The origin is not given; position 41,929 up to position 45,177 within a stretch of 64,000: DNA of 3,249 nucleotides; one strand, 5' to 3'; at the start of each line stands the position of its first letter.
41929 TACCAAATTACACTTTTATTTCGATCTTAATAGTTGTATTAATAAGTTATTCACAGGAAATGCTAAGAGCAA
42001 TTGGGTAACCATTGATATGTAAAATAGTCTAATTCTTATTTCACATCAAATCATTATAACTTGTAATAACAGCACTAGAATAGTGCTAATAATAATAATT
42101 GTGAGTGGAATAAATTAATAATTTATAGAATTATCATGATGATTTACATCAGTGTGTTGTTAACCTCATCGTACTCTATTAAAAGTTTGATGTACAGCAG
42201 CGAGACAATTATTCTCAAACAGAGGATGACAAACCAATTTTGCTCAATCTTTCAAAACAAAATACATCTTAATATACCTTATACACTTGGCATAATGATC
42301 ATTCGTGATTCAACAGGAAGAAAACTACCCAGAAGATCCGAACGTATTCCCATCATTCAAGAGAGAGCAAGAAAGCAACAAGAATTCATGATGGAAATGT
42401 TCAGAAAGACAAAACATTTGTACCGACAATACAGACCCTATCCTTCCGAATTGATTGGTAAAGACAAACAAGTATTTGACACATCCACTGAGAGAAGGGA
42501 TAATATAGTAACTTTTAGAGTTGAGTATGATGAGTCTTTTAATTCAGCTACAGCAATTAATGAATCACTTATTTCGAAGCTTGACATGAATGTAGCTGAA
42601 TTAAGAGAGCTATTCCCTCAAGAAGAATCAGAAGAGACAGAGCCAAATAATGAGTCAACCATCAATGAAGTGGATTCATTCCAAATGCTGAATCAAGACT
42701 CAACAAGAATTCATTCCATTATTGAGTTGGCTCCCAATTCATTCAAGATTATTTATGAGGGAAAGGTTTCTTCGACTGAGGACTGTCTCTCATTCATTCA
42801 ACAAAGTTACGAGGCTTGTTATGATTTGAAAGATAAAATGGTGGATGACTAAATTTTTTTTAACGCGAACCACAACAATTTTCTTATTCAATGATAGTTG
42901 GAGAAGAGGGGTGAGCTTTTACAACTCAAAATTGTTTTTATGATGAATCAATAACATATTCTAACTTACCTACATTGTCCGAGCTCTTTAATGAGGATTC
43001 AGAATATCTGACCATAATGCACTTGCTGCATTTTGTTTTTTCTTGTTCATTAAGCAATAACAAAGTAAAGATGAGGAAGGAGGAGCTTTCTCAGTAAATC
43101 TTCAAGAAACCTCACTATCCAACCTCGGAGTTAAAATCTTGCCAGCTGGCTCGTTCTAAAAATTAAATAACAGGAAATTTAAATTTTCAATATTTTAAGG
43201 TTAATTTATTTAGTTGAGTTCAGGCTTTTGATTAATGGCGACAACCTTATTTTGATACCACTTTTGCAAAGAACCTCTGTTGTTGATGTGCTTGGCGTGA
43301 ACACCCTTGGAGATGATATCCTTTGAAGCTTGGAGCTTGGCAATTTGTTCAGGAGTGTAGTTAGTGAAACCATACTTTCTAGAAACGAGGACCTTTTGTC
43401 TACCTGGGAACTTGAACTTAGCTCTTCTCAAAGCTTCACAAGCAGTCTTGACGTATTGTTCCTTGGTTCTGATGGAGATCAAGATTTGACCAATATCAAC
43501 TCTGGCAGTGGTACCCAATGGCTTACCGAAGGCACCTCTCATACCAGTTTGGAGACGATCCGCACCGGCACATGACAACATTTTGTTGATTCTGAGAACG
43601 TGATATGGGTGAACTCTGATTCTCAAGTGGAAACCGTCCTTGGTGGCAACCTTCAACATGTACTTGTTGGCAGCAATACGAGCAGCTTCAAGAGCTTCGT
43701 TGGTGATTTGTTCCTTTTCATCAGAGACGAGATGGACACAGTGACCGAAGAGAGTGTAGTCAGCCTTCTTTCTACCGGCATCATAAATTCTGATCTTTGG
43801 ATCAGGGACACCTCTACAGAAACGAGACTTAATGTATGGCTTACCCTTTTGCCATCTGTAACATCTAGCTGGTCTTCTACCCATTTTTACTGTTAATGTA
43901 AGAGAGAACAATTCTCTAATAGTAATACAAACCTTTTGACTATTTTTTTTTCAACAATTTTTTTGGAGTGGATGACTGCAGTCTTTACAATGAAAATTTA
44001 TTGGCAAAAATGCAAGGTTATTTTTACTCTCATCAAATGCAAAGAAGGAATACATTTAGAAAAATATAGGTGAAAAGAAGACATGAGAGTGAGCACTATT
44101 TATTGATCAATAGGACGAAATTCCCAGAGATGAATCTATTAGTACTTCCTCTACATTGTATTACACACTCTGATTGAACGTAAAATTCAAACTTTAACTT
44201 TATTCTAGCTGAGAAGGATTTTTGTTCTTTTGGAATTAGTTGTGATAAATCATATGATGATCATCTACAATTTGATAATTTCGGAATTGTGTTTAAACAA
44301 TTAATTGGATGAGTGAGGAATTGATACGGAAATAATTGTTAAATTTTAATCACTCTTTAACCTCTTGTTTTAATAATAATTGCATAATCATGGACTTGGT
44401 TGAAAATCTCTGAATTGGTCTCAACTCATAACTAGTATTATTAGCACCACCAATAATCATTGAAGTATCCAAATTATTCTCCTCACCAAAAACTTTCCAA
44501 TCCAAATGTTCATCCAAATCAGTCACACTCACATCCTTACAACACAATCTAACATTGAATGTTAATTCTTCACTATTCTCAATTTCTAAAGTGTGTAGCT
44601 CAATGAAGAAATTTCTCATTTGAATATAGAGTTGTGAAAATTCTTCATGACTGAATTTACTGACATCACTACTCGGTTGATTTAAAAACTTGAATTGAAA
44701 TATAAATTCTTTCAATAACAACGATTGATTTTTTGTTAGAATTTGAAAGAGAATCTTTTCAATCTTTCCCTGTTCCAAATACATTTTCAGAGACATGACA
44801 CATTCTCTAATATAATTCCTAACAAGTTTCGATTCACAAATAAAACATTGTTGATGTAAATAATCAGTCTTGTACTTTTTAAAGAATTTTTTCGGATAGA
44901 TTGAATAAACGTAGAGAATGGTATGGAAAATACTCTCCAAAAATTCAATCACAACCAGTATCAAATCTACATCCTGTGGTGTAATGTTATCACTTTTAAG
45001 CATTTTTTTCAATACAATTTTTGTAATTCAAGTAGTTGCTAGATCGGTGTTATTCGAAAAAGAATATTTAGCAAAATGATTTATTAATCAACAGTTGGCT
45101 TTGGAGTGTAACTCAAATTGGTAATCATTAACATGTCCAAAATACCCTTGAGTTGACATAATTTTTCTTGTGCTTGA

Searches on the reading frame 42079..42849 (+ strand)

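Call 16: search_protein_families(library=pfam, proteins=[window:42079-42849:+], max_evalue=0.01)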
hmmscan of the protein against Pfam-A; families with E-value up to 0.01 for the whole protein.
window:42079-42849:+ (257 aa): 0 families

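Call 33: search_protein_families(library=pfam, proteins=[window:42136-42849:+], max_evalue=1)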
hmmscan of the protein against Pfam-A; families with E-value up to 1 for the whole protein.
window:42136-42849:+ (238 aa): 2 families
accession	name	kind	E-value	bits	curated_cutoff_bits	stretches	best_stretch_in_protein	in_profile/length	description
PF16026.10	MIEAP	-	0.11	12.9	27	0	83-152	41-109/195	Mitochondria-eating protein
PF21691.2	LDL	-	0.19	12.3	27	0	204-233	29-58/76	Alpha-galactosyl binding lectin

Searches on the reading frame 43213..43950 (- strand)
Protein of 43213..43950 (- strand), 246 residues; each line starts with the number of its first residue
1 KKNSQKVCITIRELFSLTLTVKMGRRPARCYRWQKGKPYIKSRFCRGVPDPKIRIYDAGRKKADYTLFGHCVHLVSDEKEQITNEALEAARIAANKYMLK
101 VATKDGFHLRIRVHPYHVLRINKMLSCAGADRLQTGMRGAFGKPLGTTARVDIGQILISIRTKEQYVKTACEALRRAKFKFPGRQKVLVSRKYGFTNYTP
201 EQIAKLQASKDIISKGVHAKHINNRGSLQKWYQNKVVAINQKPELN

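Call 16: search_protein_families(library=pfam, proteins=[window:43213-43950:-], max_evalue=0.01)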
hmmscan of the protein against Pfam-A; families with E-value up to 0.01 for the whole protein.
window:43213-43950:- (246 aa): 1 family
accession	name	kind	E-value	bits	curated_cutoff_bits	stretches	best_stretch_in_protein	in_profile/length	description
PF00252.24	Ribosomal_L16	-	8.3e-35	120.1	27.9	1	35-187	2-131/132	Ribosomal protein L16p/L10e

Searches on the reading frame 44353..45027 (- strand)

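Call 16: search_protein_families(library=pfam, proteins=[window:44353-45027:-], max_evalue=0.01)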
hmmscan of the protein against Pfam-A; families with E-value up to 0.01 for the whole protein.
window:44353-45027:- (225 aa): 1 family
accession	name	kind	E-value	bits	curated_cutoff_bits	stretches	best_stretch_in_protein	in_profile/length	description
PF02301.23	HORMA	-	7.5e-06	26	24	1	25-123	4-106/209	HORMA domain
